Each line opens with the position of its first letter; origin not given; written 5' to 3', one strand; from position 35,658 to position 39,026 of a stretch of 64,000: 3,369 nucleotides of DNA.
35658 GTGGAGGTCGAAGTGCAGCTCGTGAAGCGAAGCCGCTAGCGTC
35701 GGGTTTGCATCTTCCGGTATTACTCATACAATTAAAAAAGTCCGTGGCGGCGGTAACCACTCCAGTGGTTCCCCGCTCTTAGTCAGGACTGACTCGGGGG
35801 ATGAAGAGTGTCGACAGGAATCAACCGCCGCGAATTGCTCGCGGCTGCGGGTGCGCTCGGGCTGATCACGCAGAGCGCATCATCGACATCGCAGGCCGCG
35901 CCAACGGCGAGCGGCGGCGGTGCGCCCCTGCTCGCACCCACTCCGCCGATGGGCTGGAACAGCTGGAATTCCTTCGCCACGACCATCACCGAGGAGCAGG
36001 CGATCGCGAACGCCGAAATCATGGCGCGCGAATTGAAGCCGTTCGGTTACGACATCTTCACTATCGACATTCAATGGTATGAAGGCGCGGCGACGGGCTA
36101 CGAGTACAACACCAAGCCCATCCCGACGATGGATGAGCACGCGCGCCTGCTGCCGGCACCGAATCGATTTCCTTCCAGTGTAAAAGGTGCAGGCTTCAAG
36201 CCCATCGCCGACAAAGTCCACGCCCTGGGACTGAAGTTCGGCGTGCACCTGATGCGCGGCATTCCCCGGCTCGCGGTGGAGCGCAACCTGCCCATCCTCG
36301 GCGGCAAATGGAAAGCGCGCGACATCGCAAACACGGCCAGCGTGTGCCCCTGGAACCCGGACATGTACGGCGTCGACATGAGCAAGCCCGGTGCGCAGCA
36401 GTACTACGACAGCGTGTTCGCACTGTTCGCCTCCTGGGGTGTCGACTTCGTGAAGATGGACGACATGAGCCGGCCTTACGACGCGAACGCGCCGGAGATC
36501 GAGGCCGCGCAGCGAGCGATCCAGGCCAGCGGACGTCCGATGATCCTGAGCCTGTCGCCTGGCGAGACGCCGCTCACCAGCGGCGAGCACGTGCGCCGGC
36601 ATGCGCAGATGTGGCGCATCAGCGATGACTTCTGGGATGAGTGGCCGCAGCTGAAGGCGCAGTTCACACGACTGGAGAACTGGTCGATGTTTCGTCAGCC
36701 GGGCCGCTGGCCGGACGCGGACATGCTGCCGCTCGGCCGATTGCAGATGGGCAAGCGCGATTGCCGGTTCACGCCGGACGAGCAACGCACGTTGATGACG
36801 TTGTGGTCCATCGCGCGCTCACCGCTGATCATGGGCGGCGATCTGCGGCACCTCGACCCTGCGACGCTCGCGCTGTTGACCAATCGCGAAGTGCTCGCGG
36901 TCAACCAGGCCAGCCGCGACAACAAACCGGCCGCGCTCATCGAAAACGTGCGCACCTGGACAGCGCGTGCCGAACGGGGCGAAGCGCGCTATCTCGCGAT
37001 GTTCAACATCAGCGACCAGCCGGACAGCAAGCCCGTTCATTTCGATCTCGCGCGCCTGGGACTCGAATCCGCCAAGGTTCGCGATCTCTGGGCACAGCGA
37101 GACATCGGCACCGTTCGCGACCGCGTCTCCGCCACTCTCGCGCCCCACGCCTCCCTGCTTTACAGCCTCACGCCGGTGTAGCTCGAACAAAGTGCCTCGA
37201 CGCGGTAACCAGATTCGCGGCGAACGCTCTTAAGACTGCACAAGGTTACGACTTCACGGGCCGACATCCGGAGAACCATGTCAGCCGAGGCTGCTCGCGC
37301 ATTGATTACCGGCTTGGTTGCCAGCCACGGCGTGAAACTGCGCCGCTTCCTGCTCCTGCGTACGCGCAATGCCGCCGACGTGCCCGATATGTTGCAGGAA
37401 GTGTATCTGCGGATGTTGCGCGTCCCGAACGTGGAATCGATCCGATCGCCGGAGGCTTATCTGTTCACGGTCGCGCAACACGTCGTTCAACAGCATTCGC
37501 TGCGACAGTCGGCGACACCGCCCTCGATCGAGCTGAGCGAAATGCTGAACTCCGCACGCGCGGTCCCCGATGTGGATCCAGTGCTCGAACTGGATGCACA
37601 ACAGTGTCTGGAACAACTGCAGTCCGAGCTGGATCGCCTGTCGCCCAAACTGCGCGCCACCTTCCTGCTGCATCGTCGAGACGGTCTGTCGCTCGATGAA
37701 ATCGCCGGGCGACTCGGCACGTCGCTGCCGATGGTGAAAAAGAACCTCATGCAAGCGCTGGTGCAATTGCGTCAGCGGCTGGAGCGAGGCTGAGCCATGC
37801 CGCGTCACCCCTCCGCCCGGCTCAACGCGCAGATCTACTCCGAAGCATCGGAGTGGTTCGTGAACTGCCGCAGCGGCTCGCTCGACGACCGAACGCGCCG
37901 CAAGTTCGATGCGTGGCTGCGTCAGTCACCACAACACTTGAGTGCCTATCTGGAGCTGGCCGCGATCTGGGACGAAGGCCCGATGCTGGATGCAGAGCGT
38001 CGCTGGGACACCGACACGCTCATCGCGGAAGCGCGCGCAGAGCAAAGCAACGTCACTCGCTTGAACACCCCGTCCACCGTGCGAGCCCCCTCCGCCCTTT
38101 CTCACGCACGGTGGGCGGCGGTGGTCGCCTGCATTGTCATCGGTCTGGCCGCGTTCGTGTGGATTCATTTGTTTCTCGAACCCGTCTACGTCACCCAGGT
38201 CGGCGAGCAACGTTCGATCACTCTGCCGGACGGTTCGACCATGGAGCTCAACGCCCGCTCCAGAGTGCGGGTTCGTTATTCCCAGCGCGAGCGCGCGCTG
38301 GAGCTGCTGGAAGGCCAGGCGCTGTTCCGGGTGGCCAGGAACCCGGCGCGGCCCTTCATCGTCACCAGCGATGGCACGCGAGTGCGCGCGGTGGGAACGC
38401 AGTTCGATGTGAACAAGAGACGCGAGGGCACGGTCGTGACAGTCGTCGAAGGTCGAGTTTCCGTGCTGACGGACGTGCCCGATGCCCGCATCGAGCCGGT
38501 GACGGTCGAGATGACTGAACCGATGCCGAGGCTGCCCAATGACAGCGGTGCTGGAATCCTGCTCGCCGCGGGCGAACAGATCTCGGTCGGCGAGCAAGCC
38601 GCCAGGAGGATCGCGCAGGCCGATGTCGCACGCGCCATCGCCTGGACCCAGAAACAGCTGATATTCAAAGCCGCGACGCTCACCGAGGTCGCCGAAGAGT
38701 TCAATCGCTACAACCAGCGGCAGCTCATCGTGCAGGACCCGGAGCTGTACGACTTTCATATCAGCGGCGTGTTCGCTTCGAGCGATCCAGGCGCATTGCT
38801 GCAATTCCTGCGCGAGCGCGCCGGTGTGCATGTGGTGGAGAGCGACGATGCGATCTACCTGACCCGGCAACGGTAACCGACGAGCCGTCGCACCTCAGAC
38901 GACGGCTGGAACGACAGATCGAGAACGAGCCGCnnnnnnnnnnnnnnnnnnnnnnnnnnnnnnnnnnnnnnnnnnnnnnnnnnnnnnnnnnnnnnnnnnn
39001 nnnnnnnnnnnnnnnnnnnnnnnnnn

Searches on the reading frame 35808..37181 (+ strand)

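Call 41: search_protein_families(library=pfam, proteins=[window:35808-37181:+], max_evalue=0.00001)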
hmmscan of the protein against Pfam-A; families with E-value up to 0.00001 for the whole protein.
window:35808-37181:+ (457 aa): 2 families
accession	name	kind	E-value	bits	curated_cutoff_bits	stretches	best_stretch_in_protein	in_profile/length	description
PF16499.11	Melibiase_2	-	2e-29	103.3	23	1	193-367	107-283/284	Alpha galactosidase A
PF17801.7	Melibiase_C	-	3e-12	46.9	22.9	1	380-454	3-71/71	Alpha galactosidase C-terminal beta sandwich domain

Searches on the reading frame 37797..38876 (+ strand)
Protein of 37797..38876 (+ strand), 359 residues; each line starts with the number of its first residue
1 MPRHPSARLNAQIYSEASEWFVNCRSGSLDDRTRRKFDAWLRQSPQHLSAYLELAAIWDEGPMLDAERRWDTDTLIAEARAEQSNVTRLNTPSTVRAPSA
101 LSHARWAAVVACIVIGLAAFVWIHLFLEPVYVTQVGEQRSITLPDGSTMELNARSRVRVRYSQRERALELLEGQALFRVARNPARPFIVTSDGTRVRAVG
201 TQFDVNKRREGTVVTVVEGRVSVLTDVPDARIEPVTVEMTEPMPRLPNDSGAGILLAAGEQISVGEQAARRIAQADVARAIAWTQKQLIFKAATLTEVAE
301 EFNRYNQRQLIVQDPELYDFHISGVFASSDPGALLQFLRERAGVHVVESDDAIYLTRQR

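Call 42: search_protein_families(library=pfam, proteins=[window:37797-38876:+], max_evalue=0.00001)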
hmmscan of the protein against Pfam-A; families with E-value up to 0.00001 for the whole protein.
window:37797-38876:+ (359 aa): 2 families
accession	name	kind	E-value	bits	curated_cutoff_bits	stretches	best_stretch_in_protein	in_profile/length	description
PF04773.18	FecR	-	3.8e-24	85.4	24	1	131-221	3-96/97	FecR protein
PF16220.10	DUF4880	-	3.2e-12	46.5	25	1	16-56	2-42/43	Domain of unknown function (DUF4880)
